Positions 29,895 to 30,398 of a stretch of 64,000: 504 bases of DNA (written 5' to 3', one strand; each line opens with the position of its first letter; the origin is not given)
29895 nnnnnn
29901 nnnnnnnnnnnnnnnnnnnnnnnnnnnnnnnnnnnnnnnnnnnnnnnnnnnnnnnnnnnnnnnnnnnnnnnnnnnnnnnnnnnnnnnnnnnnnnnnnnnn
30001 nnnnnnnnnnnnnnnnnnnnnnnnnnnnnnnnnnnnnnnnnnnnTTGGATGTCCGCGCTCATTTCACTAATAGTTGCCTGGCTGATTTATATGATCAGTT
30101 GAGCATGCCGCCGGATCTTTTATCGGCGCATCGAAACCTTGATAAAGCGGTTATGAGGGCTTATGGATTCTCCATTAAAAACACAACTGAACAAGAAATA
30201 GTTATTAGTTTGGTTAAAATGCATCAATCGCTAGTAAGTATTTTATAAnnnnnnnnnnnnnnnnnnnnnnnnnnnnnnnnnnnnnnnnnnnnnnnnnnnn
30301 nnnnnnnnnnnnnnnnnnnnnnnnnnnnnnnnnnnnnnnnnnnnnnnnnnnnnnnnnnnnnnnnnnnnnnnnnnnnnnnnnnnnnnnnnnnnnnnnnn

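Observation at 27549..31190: Triplicated RlmE/FtsJ genes: one canonical and two with remodelled SAM loop and catalytic residues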

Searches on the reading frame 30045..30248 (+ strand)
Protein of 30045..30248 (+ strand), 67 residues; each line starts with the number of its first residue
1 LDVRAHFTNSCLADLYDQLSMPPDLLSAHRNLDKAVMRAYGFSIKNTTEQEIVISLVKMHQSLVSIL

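Call 3: search_protein_families(library=pfam, proteins=[window:30045-30248:+], max_evalue=0.01)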
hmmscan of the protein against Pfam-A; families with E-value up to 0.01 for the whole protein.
window:30045-30248:+ (67 aa): 1 family
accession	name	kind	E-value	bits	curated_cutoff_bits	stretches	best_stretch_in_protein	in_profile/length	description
PF20467.3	MmeI_C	-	2.2e-18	66.7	27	1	1-66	17-81/83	MmeI, C-terminal domain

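Call 55: search_protein_families(library=padloc, proteins=[window:30045-30248:+], max_evalue=0.01)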
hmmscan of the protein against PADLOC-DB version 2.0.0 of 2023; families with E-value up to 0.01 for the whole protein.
window:30045-30248:+ (67 aa): 3 families
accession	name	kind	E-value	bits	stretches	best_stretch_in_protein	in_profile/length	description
PDLC03598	REase_MTase_IIG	-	2.4e-15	53.5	1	1-64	846-908/912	Type IIG restriction enzyme-methyltransferase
PDLC03627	REase_MTase_IIG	-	3.7e-05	19.6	1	25-62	987-1023/1136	Type IIG restriction enzyme-methyltransferase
PDLC03599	REase_MTase_IIG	-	0.00049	16.1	1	10-47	874-913/959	Type IIG restriction enzyme-methyltransferase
